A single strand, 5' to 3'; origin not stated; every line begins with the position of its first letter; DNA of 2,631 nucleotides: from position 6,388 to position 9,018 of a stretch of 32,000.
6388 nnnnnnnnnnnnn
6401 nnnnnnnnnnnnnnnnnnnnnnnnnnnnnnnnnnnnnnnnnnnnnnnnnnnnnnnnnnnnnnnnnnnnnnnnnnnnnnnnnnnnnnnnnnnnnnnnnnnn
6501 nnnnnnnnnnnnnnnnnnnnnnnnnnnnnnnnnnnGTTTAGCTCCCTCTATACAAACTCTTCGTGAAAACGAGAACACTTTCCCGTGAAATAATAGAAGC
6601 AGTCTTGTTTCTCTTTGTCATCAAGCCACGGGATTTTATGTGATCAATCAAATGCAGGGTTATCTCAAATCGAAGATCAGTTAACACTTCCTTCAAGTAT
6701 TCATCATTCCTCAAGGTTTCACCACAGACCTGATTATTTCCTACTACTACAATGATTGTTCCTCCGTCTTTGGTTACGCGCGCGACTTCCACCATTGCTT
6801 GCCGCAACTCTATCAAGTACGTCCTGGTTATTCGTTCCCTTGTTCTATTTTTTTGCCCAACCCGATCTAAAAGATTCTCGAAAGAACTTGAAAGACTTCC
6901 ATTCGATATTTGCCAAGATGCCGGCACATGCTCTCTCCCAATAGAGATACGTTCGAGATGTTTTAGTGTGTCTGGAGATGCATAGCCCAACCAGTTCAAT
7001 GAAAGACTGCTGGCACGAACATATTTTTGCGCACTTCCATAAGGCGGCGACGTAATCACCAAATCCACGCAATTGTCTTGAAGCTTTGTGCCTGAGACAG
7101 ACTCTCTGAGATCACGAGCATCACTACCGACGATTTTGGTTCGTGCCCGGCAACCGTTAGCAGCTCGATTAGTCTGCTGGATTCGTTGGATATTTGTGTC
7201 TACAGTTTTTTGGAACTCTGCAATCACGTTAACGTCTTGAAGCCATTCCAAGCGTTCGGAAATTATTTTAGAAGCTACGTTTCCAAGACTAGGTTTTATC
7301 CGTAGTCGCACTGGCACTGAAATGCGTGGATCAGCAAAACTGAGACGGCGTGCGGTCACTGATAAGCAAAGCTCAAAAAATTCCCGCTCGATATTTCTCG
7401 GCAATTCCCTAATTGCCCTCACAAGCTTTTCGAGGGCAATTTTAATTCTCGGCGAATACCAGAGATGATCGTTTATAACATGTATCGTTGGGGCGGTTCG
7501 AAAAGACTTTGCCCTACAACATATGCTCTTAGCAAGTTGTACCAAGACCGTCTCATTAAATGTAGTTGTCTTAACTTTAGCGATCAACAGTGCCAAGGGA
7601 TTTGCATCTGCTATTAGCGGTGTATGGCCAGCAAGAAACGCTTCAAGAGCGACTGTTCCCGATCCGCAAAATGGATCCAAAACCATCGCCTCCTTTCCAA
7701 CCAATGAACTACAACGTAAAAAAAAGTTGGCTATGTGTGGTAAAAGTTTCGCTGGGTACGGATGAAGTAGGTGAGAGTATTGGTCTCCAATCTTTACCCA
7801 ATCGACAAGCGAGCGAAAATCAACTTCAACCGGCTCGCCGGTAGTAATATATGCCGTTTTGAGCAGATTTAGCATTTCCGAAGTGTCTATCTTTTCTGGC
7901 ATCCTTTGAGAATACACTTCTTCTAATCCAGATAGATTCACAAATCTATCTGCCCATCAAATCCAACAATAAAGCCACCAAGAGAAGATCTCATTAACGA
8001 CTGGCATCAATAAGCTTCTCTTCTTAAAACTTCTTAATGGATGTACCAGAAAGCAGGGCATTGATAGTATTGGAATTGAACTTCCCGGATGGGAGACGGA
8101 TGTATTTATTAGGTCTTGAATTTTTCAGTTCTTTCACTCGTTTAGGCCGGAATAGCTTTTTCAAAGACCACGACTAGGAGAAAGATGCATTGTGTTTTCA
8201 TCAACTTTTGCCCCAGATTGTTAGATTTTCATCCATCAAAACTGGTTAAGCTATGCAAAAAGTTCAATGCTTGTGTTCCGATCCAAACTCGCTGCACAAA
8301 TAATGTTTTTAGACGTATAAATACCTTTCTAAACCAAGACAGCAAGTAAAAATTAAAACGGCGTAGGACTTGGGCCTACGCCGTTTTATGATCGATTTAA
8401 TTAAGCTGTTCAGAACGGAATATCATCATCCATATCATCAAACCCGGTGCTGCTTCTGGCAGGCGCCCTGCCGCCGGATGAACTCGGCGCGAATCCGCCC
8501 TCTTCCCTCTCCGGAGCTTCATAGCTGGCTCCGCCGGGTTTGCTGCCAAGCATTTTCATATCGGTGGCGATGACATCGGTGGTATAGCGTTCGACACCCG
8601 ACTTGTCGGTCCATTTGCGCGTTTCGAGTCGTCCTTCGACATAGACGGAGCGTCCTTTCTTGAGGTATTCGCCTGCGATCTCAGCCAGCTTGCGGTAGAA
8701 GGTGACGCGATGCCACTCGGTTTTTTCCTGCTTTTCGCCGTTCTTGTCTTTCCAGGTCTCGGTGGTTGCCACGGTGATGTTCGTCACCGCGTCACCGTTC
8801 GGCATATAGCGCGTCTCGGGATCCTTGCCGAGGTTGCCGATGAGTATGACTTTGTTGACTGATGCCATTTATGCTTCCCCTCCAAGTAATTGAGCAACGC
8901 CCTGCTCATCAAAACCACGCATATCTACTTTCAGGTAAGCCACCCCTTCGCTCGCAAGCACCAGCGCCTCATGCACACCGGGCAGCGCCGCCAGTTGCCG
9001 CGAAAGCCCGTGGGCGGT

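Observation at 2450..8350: AT-rich island with a coupled MTase / PRTase-like / P-loop ATPase / unknown-Rossmannoid operon: candidate undescribed methylation-linked conflict system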

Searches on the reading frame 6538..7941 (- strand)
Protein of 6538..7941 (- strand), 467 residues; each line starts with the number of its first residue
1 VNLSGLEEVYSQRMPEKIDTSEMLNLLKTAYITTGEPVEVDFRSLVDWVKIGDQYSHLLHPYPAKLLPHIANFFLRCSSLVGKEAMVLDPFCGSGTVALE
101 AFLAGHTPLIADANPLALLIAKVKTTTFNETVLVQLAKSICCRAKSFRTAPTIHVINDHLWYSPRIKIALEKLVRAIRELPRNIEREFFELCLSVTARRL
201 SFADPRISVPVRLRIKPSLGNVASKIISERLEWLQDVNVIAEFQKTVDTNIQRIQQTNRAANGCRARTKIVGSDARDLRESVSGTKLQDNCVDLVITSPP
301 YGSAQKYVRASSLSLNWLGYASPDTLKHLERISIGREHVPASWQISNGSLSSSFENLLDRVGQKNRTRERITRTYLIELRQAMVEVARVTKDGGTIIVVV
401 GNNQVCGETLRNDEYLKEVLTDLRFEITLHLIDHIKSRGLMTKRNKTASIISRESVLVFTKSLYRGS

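Call 3: search_protein_families(library=pfam, proteins=[window:6538-7941:-], max_evalue=1)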
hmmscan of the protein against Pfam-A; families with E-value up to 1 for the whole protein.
window:6538-7941:- (467 aa): 7 families
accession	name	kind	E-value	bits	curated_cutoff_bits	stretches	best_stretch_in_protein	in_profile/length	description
PF01170.24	UPF0020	-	2e-11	44.4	22.3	2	62-108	8-53/197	RMKL-like, methyltransferase domain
PF01555.25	N6_N4_Mtase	-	2.1e-11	44.6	26.7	2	292-462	1-107/221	DNA methylase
PF03602.21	Cons_hypoth95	-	0.00021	21.4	24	1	82-117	40-76/182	Conserved hypothetical protein 95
PF09445.16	Methyltransf_15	-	0.00036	20.6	22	1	246-315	27-94/165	RNA cap guanine-N2 methyltransferase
PF02086.21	MethyltransfD12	-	0.008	16.4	22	1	83-123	20-61/253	D12 class N6 adenine-specific DNA methyltransferase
PF13649.12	Methyltransf_25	-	0.031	15.4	27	0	87-178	1-94/97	Methyltransferase domain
PF08241.18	Methyltransf_11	-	0.063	14.4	21.2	0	377-398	74-95/95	Methyltransferase domain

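Call 4: search_protein_families(library=padloc, proteins=[window:6538-7941:-], max_evalue=1)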
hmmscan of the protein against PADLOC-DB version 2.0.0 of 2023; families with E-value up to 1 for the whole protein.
window:6538-7941:- (467 aa): 47 families (the best 25 are shown)
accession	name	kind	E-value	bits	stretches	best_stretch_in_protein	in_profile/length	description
PDLC03322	MTase_II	-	1.4e-39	134.2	1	54-445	34-419/446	Type II methyltransferase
PDLC03362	MTase_II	-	7e-28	95.6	1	53-462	40-437/438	Type II methyltransferase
PDLC03364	MTase_II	-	3.6e-25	86.7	2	56-201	32-175/380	Type II methyltransferase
PDLC03239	MTase_II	-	2.4e-22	77.2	2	57-321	66-317/442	Type II methyltransferase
PDLC03380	MTase_II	-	2.8e-20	70.9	3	54-134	28-107/393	Type II methyltransferase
PDLC03360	MTase_II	-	9.8e-18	62.3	1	53-459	33-439/441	Type II methyltransferase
PDLC03377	MTase_II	-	8.2e-16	55.7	1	56-336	95-362/504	Type II methyltransferase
PDLC03224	MTase_II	-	1.4e-15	55.2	2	286-461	291-480/481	Type II methyltransferase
PDLC03369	MTase_II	-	2.4e-15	54.3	2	287-461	346-530/532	Type II methyltransferase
PDLC03353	MTase_II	-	3.4e-14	51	2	286-432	22-114/260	Type II methyltransferase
PDLC03387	MTase_II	-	4.7e-11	40.4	2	285-310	24-49/289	Type II methyltransferase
PDLC03367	MTase_II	-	2.9e-09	33.8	1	57-139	17-97/633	Type II methyltransferase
PDLC03312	MTase_II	-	5.2e-09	32.4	3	59-129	194-262/1344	Type II methyltransferase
PDLC03249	MTase_II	-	8.5e-09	32.8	1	55-150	103-205/541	Type II methyltransferase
PDLC03389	MTase_II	-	1.1e-08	32.3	2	267-430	262-421/445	Type II methyltransferase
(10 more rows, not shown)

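Call 5: search_protein_families(library=ncbifam, proteins=[window:6538-7941:-], max_evalue=1)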
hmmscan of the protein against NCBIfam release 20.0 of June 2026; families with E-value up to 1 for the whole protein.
window:6538-7941:- (467 aa): 10 families
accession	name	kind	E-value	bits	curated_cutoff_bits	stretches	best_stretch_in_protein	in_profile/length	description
NF040721.1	Trm14_Arch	equivalog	3.3e-10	39.6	280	2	60-105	169-213/370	tRNA (guanine(6)-N2)-methyltransferase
TIGR01177.1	TIGR01177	hypoth_equivalog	6.5e-08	32.3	316.55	1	62-113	162-212/330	TIGR01177 family methyltransferase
NF042963.1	DUF1156_antiphage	equivalog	2.7e-05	22.5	1000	1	82-120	182-220/960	anti-phage-associated DUF1156 domain-containing protein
NF040850.1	Trm14_Thcoccales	equivalog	0.00029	19.9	480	1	60-107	196-241/365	tRNA (guanine(6)-N2)-methyltransferase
NF008748.0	PRK11783.1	equivalog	0.0011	17.3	466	1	77-103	186-212/704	bifunctional 23S rRNA (guanine(2069)-N(7))-methyltransferase RlmK/23S rRNA (guanine(2445)-N(2))-methyltransferase RlmL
NF010253.0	PRK13699.1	subfamily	0.01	15.5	244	0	79-105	159-185/226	DNA methyltransferase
NF003015.0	PRK03858.1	subfamily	0.016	14.2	367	1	331-391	241-299/399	DNA polymerase IV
TIGR01934.1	MenG_MenH_UbiE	subfamily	0.052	12.8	158.35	0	378-420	121-164/223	ubiquinone/menaquinone biosynthesis methyltransferase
NF008572.0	PRK11524.1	equivalog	0.086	11.9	292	0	285-307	27-49/294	adenine-specific DNA-methyltransferase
NF000681.0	PRK00034.3-1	equivalog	0.19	11.8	64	1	362-398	36-71/78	Asp-tRNA(Asn) amidotransferase subunit GatC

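Call 58: search_solved_structures(query=A5, max_evalue=0.1, show_alignments=2)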
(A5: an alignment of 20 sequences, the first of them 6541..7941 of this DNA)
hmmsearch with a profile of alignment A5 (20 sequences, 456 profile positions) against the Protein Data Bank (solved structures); distinct sequences matched with E-value up to 0.1: 22.
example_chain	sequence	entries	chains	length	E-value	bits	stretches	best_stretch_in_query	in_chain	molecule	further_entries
2zie_A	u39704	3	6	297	6.5e-13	51.4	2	75-114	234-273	Putative modification methylase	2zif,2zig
8s9n_A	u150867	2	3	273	5.1e-08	35.3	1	73-106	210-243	DNA cytosine-N4 methyltransferase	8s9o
8s9m_A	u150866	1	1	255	2.5e-07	33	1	73-106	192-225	DNA cytosine-N4 methyltransferase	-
8urk_A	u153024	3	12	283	9e-05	24.6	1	74-118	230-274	Methyltransferase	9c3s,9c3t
1ws6_A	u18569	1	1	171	9.8e-05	24.4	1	76-114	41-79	methyltransferase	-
9c3u_A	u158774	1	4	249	0.0001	24.4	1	74-113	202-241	Methyltransferase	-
3tlj_A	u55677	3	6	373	0.00019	23.5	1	53-100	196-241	tRNA (guanine N2-)-methyltransferase Trm14 | Crystal structure of Trm14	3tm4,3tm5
1nw8_A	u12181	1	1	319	0.00025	23.1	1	72-109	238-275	MODIFICATION METHYLASE RSRI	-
1eg2_A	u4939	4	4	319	0.00026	23.1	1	72-109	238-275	MODIFICATION METHYLASE RSRI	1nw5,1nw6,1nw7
1boo_A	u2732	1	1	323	0.00052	22.1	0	53-133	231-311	PROTEIN (N-4 CYTOSINE-SPECIFIC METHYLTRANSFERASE PVU II)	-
6zxw_G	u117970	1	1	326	0.00071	21.6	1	61-105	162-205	tRNA (Guanine(10)-N2)-dimethyltransferase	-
6zxv_A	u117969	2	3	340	0.00079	21.5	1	61-105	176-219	tRNA (Guanine(10)-N2)-dimethyltransferase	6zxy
3tma_A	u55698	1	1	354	0.0016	20.5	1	71-95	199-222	methyltransferase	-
1g60_A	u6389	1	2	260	0.0017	20.4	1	73-107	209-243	Adenine-specific Methyltransferase MboIIA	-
5e71_A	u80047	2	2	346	0.002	20.2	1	72-108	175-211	N2, N2-dimethylguanosine tRNA methyltransferase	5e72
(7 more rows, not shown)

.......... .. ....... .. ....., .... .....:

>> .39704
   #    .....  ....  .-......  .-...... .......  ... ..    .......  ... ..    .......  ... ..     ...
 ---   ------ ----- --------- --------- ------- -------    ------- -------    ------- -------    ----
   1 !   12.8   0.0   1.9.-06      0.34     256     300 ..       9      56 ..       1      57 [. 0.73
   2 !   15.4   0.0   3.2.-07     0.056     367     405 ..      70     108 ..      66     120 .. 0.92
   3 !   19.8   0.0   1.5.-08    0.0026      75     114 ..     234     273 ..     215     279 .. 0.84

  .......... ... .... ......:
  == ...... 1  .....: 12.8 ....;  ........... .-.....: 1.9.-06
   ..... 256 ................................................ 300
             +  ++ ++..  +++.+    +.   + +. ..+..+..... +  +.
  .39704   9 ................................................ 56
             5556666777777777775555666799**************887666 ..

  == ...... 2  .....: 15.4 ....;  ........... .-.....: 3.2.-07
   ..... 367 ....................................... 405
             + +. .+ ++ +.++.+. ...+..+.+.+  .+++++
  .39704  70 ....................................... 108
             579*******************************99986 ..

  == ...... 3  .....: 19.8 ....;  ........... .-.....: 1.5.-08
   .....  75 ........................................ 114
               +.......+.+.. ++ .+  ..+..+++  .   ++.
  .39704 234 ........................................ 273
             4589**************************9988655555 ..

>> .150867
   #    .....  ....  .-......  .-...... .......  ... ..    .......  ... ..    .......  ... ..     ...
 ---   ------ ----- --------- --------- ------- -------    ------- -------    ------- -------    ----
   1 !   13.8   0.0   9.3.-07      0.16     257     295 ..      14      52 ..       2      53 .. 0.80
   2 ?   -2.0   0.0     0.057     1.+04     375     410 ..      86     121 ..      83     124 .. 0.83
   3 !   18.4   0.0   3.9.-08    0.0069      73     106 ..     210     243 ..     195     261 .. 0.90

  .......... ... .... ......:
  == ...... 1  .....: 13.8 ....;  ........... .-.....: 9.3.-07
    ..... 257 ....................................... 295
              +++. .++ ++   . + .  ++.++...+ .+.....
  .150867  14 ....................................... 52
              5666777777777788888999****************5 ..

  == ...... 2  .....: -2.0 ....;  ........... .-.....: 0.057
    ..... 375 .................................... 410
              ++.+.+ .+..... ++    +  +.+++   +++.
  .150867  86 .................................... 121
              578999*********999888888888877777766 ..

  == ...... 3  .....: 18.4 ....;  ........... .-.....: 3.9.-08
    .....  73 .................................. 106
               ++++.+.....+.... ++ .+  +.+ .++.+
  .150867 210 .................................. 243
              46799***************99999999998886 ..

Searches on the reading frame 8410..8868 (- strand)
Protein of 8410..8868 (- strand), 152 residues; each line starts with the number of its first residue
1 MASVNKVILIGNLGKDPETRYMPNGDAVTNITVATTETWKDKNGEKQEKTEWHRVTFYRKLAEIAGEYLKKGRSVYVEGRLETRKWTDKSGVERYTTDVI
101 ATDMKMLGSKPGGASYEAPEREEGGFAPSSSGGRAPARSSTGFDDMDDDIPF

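Call 93: find_encoding_contigs(protein=window:8410-8868:-, flank=9000, max_places=8)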
Protein window:8410-8868:- (152 aa): 3 contigs read that carry it; 3 places shown.
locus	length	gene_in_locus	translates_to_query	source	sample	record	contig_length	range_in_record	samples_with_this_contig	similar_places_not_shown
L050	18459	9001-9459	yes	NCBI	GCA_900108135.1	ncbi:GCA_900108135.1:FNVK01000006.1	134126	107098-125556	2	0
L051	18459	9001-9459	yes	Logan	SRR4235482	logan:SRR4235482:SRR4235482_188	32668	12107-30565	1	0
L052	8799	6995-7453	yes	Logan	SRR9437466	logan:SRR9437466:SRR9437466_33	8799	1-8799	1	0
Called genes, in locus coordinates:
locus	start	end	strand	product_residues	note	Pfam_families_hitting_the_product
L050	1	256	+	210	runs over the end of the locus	-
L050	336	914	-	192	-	PF28549:NDPSase_N, PF00293:NUDIX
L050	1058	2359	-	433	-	PF11808:PhoR, PF13188:PAS_8, PF00512:HisKA, PF02518:HATPase_c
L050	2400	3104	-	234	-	PF00072:Response_reg, PF00486:Trans_reg_C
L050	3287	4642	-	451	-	PF13660:DUF4147, PF05161:MOFRL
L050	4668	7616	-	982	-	PF03193:RsgA_GTPase (faint), PF00005:ABC_tran (faint), PF02463:SMC_N (faint), PF13191:AAA_16 (faint), PF13401:AAA_22 (faint), PF13555:AAA_29 (faint), PF17760:UvrA_inter, PF17755:UvrA_DNA-bind, +4 more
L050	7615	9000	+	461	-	PF00083:Sugar_tr, PF07690:MFS_1, PF12832:MFS_1_like, PF07690:MFS_1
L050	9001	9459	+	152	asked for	PF00436:SSB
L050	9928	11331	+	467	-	PF01170:UPF0020 (weak), PF01555:N6_N4_Mtase (weak)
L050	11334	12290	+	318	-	PF24390:PRTase-CE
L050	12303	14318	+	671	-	PF24389:ORC-CDC6-like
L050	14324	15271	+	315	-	-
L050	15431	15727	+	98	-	PF14520:HHH_5 (faint), PF12836:HHH_3, PF00633:HHH, PF03934:T2SSK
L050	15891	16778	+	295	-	PF00291:PALP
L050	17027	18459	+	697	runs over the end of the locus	-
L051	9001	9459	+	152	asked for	PF00436:SSB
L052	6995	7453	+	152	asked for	PF00436:SSB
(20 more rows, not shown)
